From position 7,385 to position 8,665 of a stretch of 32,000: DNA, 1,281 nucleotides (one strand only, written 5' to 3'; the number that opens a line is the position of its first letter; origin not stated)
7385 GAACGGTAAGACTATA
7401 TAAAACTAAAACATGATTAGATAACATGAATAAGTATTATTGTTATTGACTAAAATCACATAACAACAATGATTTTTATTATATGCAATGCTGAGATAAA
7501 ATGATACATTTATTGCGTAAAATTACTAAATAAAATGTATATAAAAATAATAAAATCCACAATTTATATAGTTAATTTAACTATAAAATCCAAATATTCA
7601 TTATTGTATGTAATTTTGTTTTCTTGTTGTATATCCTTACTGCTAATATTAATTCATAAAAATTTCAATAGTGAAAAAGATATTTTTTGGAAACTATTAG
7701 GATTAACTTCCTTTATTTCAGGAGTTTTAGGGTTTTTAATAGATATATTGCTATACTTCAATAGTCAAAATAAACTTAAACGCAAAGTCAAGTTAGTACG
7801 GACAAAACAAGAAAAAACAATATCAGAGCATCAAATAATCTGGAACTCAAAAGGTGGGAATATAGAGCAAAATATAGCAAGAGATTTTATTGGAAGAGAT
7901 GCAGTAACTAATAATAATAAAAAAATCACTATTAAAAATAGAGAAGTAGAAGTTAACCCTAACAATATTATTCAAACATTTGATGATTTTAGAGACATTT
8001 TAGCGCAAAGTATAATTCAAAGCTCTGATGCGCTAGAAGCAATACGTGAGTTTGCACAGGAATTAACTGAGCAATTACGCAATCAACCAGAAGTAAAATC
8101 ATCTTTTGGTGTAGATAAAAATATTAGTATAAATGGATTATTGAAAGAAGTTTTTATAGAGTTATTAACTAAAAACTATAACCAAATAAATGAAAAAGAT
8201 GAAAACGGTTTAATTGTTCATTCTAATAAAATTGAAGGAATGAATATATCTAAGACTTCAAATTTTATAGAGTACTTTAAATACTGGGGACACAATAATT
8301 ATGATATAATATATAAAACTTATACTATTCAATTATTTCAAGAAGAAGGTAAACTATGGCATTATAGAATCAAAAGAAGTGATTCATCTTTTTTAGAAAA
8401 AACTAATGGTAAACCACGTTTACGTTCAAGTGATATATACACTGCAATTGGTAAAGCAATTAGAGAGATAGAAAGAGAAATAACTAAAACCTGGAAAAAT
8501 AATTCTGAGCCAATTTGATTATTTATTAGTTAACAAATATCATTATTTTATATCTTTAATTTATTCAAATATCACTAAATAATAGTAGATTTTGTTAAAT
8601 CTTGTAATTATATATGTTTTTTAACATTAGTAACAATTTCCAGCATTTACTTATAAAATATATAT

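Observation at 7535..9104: Island cargo: membrane-anchored 327-aa protein plus a 119-aa soluble paralogue of its central region, with no nameable domain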

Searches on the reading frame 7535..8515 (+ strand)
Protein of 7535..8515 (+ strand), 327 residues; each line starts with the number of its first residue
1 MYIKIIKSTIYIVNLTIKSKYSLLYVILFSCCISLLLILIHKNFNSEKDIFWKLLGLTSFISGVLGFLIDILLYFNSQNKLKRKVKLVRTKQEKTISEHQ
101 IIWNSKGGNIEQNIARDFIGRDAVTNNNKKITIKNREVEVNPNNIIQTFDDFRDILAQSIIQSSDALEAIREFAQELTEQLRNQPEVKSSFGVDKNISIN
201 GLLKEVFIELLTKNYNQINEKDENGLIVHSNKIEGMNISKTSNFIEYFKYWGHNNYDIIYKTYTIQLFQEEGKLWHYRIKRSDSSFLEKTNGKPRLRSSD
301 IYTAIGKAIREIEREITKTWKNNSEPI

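Call 5: search_protein_families(library=pfam, proteins=[window:7535-8515:+], max_evalue=1)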
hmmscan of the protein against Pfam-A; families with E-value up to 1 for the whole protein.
window:7535-8515:+ (327 aa): 4 families
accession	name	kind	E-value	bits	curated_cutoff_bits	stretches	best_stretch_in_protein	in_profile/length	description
PF06785.16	UPF0242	-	0.00059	20.4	33.5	1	23-186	4-150/194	Uncharacterised protein family (UPF0242) N-terminus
PF02482.25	Ribosomal_S30AE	-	0.023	15.9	23.7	0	296-318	56-82/88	Sigma 54 modulation protein / S30EA ribosomal protein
PF00892.27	EamA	-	0.11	13.2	28.2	1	23-81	33-87/135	EamA-like transporter family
PF19845.4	DUF6320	-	0.29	11.4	29.9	1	8-60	27-81/186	Family of unknown function (DUF6320)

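Call 7: search_protein_families(library=ncbifam, proteins=[window:7535-8515:+], max_evalue=1)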
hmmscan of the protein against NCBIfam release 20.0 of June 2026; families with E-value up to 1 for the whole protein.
window:7535-8515:+ (327 aa): 2 families
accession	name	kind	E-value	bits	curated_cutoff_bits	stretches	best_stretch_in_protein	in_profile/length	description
NF045600.2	BstA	equivalog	0.025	12.5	1400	1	134-264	49-172/903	sterol transporter cytoplasmic membrane protein BstA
TIGR00741.1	yfiA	equivalog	0.073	13.5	40.9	1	297-319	69-91/102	ribosome hibernation-promoting factor, HPF/YfiA family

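Call 8: search_protein_families(library=padloc, proteins=[window:7535-8515:+], max_evalue=1)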
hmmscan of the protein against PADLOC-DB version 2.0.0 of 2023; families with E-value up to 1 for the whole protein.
window:7535-8515:+ (327 aa): 1 family
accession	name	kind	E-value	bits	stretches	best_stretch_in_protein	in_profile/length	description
PDLC04439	PDC-M13B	-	0.058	11.7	1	266-288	44-66/79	-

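Call 9: search_protein_families(library=phrogs, proteins=[window:7535-8515:+], max_evalue=1)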
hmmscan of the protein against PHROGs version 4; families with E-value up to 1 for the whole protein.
window:7535-8515:+ (327 aa): 1 family
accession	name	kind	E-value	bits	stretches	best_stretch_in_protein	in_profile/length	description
phrog_31852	-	unknown function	0.27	12.7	1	19-71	25-76/121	-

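Call 11: find_homologous_proteins(query=window:7535-8515:+, max_evalue=0.01)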
Query window:7535-8515:+ (327 aa): 16 proteins with E <= 0.01 among 2305 candidates.
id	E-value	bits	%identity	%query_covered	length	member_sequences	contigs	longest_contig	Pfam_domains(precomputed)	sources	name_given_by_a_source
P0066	2.5e-194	663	100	93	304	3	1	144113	-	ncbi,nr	ncbi:MAG TPA: hypothetical protein DEF48_26840 [Nostoc sp. UBA8866]|nr:hypothetical protein [Nostoc 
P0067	4.8e-114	399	64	98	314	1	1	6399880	-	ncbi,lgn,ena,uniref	ncbi:hypothetical protein [Nostoc sp.]|uniref:hypothetical protein n=1 Tax=Nostoc sp. TaxID=1180 Rep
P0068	4.9e-111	389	62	97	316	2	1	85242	-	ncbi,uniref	ncbi:hypothetical protein [Nostoc sp.]|uniref:hypothetical protein n=1 Tax=Nostoc sp. TaxID=1180 Rep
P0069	7.7e-107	375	58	99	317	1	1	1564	-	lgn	-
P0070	1.3e-105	371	59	99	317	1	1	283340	-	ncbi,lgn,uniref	ncbi:hypothetical protein [Nostoc sp.]|uniref:hypothetical protein n=1 Tax=Nostoc sp. TaxID=1180 Rep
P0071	1.0e-97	345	60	90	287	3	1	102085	-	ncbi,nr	ncbi:MAG: hypothetical protein KME50_21590 [Nostoc desertorum CM1-VF14]|nr:hypothetical protein [Nos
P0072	1.0e-97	345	62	87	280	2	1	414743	-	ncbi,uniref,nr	ncbi:MAG: hypothetical protein RMZ43_014075 [Nostoc sp. CmiVER01]|uniref:hypothetical protein n=1 Ta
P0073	8.5e-79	283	52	94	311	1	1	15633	-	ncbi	-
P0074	1.1e-72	263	44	94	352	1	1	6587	-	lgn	-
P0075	3.0e-72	262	43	93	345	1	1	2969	-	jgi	jgi:hypothetical protein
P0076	7.5e-67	244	50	82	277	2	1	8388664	-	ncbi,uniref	ncbi:hypothetical protein [Nostoc sp. UHCC 0302]|uniref:hypothetical protein n=1 Tax=Nostoc sp. UHCC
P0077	4.0e-63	232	55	71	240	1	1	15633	-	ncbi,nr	ncbi:hypothetical protein LC593_33225 [Nostoc sp. CHAB 5844]|nr:hypothetical protein [Nostoc sp. CHA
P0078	9.1e-62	227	41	83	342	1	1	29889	-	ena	-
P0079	1.1e-61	227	50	77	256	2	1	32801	-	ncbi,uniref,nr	ncbi:MAG: hypothetical protein HXY43_06590 [Fischerella sp.]|uniref:hypothetical protein n=1 Tax=Fis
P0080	3.6e-59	219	55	59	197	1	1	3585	-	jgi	jgi:hypothetical protein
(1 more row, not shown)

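Call 17: search_solved_structures(query=A1, max_evalue=10)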
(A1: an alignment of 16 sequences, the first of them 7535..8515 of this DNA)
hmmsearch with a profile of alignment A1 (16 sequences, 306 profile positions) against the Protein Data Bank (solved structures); distinct sequences matched with E-value up to 10: 1.
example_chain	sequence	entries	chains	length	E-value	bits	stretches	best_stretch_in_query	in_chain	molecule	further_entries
2iaz_A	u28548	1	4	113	0.71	12.2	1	153-212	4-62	Hypothetical protein SP1372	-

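Call 18: find_encoding_contigs(protein=P0067, flank=6000, max_places=3)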
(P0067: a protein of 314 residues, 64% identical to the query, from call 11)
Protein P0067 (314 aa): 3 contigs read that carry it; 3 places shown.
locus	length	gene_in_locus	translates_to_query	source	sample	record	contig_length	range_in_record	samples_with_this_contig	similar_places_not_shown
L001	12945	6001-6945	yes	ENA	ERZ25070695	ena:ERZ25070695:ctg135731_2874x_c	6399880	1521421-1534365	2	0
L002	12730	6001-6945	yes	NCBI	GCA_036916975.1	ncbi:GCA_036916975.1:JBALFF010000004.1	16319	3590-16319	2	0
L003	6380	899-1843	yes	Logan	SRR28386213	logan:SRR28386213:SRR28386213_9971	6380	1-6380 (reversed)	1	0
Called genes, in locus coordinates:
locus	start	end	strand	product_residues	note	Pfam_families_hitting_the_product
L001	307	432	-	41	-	-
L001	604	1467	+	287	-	PF00072:Response_reg, PF00196:GerE, PF08281:Sigma70_r4_2 (faint)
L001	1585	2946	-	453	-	-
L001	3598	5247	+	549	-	PF00069:Pkinase, PF07714:PK_Tyr_Ser-Thr, PF03109:ABC1 (weak)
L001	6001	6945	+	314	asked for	-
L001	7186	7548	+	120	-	-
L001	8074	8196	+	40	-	-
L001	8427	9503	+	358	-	PF13354:Beta-lactamase2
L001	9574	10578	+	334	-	PF00389:2-Hacid_dh, PF02826:2-Hacid_dh_C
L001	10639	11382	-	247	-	PF13398:Peptidase_M50B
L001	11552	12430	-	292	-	PF12773:DZR, PF13248:Zn_ribbon_3 (weak), PF13240:Zn_Ribbon_1 (weak), PF00498:FHA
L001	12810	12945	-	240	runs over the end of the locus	PF01182:Glucosamine_iso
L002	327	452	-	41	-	-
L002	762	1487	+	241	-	PF00072:Response_reg, PF00196:GerE, PF08281:Sigma70_r4_2 (faint)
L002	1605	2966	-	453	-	-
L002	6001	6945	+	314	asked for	-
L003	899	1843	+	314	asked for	-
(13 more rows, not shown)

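Call 19: find_encoding_contigs(protein=P0071, flank=6000, max_places=3)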
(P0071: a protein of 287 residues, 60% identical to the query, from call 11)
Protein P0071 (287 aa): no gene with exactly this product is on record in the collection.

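Call 20: find_encoding_contigs(protein=P0076, flank=6000, max_places=3)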
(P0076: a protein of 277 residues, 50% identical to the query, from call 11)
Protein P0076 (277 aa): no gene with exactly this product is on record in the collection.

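Call 21: find_related_loci(query=A1, collection=genome_contigs, flank=8000)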
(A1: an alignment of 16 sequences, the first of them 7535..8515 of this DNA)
Query A1 (327 aa) in genome_contigs; peptide patterns used: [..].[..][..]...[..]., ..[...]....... (x = any residue, [..] = any of these).
112 stretches matched a pattern; 7 encode a relative of the query (tblastn E <= 1e-3); 7 distinct loci.
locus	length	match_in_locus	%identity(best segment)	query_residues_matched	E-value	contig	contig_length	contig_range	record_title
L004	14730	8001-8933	64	1-320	1e-123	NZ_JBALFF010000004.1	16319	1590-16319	MAG: Nostoc sp. isolate P9639 bin 5 NODE_675_length_16319_cov_74.462894, whole genome shotgun sequence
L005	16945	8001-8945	61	1-323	2e-109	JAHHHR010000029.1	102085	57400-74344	MAG: Nostoc desertorum CM1-VF14 scaffold_205_c1, whole genome shotgun sequence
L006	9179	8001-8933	52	11-322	2e-84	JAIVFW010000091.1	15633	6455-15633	Nostoc sp. CHAB 5844 NODE_91_length_15633_cov_74.093835, whole genome shotgun sequence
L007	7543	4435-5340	44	27-325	3e-72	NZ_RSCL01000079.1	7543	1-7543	Dulcicalothrix desertica PCC 7102 sequence079, whole genome shotgun sequence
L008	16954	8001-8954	43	26-326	4e-68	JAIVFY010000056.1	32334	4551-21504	Nostoc sp. XA013 NODE_56_length_32334_cov_230.889434, whole genome shotgun sequence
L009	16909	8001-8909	43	23-325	2e-65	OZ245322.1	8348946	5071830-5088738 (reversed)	MAG: Rivularia sp. (in: cyanobacteria) isolate e4d53434-fe93-44d6-a006-3b8e436d63b4 genome assembly, chromosome: 1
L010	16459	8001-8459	44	15-170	6e-32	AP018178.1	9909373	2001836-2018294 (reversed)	Calothrix sp. NIES-2100 DNA, nearly complete genome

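Call 32: search_protein_representatives(alignment_id=A1)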
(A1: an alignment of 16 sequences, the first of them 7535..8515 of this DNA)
Query: 16 sequences, 306 profile positions. Proteins with E-value up to 0.001 (for the whole library): 38; up to 1e-10: 31; up to 1e-30: 21. The best 38 are listed.
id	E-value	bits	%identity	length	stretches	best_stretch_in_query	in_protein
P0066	2.8e-137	473.3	-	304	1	14-306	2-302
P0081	4.4e-118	410.3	-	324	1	1-300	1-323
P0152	5.5e-99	347.6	-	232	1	83-306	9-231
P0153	2.0e-72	260.4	-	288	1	11-304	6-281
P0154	5.2e-72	259.0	-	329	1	7-303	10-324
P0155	6.7e-69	248.8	-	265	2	84-204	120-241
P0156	2.1e-63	230.7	-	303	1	2-302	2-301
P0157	9.6e-62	225.3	-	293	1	2-302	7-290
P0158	1.9e-60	221.0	-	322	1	1-302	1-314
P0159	1.8e-59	217.8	-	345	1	1-203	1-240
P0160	7.1e-58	212.5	-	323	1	9-302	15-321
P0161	9.9e-50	185.8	-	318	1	7-303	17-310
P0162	5.1e-48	180.2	-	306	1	14-304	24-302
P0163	1.7e-47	178.4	-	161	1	5-156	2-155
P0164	2.4e-45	171.4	-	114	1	196-306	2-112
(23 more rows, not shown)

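Call 48: predict_structure(alignment_id=A1)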
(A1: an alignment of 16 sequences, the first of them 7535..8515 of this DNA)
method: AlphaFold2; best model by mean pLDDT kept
length: 327 residues; sequences in the alignment: 16
mean_pLDDT: 55.8   pTM: 0.29
mean pLDDT of the five models: 55.8, 55.6, 51.6, 47.7, 38.1
residues with pLDDT >= 90: 0; 70-90: 73; 50-70: 154; < 50: 100
segments of 3 or more residues with pLDDT < 50: 77-126, 187-193, 208-211, 213-243, 324-327
pLDDT, mean of each block of 10 residues (from residue 1): 57 55 68 72 62 65 71 54 33 34 33 31 43 62 57 62 62 59 52 53 52 37 31 29 56 76 81 75 66 59 75 72 46
secondary structure, 60 per line:
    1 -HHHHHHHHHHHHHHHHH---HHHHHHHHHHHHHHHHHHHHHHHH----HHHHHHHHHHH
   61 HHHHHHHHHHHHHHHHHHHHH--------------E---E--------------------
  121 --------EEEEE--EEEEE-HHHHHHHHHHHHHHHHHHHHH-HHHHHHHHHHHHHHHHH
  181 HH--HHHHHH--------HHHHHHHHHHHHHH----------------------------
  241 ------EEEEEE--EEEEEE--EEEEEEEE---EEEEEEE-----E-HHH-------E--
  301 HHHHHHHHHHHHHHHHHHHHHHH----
elements in order: H2-18 H22-45 H50-81 E129-133 E136-140 H142-162 H164-182 H185-190 H199-212 E247-252 E255-260 E263-270 E274-280 H301-323

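Call 53: find_encoding_contigs(protein=P0070, flank=6000, max_places=1)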
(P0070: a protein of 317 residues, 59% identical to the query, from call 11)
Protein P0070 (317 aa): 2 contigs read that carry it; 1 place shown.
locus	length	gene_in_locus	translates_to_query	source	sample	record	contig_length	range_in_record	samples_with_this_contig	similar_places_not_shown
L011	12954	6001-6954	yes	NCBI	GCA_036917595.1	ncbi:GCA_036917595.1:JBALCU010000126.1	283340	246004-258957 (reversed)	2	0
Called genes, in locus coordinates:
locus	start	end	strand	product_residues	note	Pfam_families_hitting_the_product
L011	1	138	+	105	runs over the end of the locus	-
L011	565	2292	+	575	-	PF00890:FAD_binding_2, PF02910:Succ_DH_flav_C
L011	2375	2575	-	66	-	PF21826:DUF6887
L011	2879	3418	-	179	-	-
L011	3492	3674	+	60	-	PF21828:DUF6888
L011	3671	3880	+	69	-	PF21826:DUF6887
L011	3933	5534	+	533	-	PF00069:Pkinase, PF07714:PK_Tyr_Ser-Thr, PF01636:APH (faint), PF03109:ABC1 (weak)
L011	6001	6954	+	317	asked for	-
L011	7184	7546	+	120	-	-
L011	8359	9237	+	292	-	PF13489:Methyltransf_23 (weak), PF13847:Methyltransf_31 (faint), PF08241:Methyltransf_11 (weak), PF13649:Methyltransf_25 (weak)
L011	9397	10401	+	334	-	PF00389:2-Hacid_dh, PF02826:2-Hacid_dh_C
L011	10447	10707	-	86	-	-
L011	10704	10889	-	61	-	-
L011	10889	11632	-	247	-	PF13398:Peptidase_M50B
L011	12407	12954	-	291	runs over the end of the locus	PF12773:DZR, PF13248:Zn_ribbon_3 (weak), PF13240:Zn_Ribbon_1 (weak), PF00498:FHA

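Call 54: find_encoding_contigs(protein=P0072, flank=6000, max_places=1)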
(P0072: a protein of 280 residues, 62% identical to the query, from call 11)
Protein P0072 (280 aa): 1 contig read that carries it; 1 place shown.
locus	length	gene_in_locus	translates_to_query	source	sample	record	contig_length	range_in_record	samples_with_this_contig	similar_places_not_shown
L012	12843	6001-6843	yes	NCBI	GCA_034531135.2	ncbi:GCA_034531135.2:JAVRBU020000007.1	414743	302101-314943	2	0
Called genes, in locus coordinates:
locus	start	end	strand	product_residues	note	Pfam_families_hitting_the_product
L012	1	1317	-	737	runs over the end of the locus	-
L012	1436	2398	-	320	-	PF13506:Glyco_transf_21, PF00535:Glycos_transf_2, PF10111:Glyco_tranf_2_2 (faint), PF13641:Glyco_tranf_2_3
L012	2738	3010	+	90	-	-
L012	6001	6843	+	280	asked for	-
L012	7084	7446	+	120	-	-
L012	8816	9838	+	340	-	PF13354:Beta-lactamase2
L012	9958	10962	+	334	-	PF00389:2-Hacid_dh, PF02826:2-Hacid_dh_C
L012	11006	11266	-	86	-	-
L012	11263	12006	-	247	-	PF13398:Peptidase_M50B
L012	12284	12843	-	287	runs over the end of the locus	PF12773:DZR, PF13248:Zn_ribbon_3 (weak), PF13240:Zn_Ribbon_1 (weak), PF00498:FHA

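Call 55: find_encoding_contigs(protein=P0068, flank=6000, max_places=1)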
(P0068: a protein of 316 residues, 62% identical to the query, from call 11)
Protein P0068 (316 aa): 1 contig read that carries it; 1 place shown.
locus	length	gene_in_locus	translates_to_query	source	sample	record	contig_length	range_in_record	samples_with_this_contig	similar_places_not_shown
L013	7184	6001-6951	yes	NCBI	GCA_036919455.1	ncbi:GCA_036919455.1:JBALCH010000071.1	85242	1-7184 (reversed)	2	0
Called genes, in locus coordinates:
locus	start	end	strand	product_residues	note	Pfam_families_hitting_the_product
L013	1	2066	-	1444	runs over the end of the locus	PF14252:DUF4347, PF00353:HemolysinCabind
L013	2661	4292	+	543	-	PF00069:Pkinase, PF07714:PK_Tyr_Ser-Thr, PF01636:APH (faint), PF03109:ABC1 (weak)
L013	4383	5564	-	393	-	PF09587:PGA_cap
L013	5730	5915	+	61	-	-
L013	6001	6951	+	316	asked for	-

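Call 56: find_encoding_contigs(protein=P0079, flank=6000, max_places=1)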
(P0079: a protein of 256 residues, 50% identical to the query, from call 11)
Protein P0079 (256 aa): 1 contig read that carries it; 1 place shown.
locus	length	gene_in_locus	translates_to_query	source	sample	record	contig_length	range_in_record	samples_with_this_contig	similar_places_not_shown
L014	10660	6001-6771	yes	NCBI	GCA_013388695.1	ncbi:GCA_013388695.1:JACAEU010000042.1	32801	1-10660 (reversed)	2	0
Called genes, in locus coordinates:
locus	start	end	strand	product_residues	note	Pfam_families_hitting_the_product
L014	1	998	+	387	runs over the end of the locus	-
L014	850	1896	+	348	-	-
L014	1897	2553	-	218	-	-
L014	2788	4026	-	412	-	-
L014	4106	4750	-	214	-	-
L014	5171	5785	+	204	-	PF00565:SNase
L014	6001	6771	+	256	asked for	-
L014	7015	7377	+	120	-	-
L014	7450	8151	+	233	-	-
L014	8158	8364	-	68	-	-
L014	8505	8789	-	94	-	-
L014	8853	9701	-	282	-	PF13479:AAA_24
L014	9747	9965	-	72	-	-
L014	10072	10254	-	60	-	-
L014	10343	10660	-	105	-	?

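Call 73: fold_search(model_id=the predicted structure, library=pdb)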
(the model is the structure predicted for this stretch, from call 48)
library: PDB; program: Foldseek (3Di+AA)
matches with E <= 10: 302; with E <= 0.001: 0
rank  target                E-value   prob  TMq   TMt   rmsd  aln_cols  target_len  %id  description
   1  3elz_A                1.1e+00  0.13  0.09  0.19   3.7        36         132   11  Crystal structure of Zebrafish Ileal Bile Acid-Bindin Protein complexed with cholic acid (crystal form A). (released 2009-01-13)
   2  8wa0_C                1.1e+00  0.10  0.07  0.03  12.8        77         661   13  The cryo-EM structure of the Nicotiana tabacum PEP-PAP-TEC1 (released 2024-03-13)
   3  6j66_A                1.2e+00  0.23  0.11  0.08   5.6        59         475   10  Chondroitin sulfate/dermatan sulfate endolytic 4-O-sulfatase (released 2019-07-10)
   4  4fma_D                1.3e+00  0.21  0.11  0.10   6.7        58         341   16  EspG structure (released 2012-09-05)
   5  9epc_D                1.7e+00  0.12  0.08  0.05  11.7        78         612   19  Cryo-EM structure of the Plastid-encoded RNA polymerase from Sinapis alba (released 2025-06-18)
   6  5lhx_A                1.8e+00  0.23  0.13  0.41  10.2        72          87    8  PB3 Domain of Drosophila melanogaster PLK4 (Sak) (released 2017-03-01)
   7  7o0j                  1.8e+00  0.23  0.09  0.22   2.7        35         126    6  High resolution structure of recombinant chichen liver Bile Acid Binding Protein (cL-BABP) (released 2021-05-12)
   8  9rk4_A                1.8e+00  0.08  0.08  0.17   8.6        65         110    6  Soluble domain of kuste4569, a Rieske iron-sulfur cluster protein from Kuenenia stuttgartiensis (released 2025-11-26)
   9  7fy8_E                1.9e+00  0.44  0.11  0.26   2.3        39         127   15  Crystal Structure of human FABP1 in complex with 2-[[4-cyclopropyl-5-methyl-3-[3-(trifluoromethyl)-1,2,4-oxadiazol-5-y (released 2023-06-14)
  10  4rbn_A                1.9e+00  0.23  0.09  0.04   3.1        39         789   10  The crystal structure of Nitrosomonas europaea sucrose synthase: Insights into the evolutionary origin of sucrose meta (released 2015-07-01)
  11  9g33_UH               1.9e+00  0.13  0.08  0.05  10.1        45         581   18  Stalled 90S - Utp23-Krr1-deltaC3 (released 2025-06-18)
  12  4pw1_B                1.9e+00  0.06  0.12  0.16  18.4       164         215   12  Crystal structure of a protein with unknown function (CLOLEP_02462) from Clostridium leptum DSM 753 at 2.10 A resoluti (released 2014-06-18)
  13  3s27_B                2.0e+00  0.20  0.10  0.04   4.0        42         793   10  The crystal structure of sucrose synthase-1 from Arabidopsis thaliana and its functional implications. (released 2011-08-24)
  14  3em0_A                2.2e+00  0.14  0.09  0.21   3.9        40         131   12  Crystal structure of Zebrafish Ileal Bile Acid-Bindin Protein complexed with cholic acid (crystal form B). (released 2009-01-13)
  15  5my7                  2.3e+00  0.28  0.09  0.30   4.0        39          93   10  Adhesin Complex Protein from Neisseria meningitidis (released 2017-06-21)
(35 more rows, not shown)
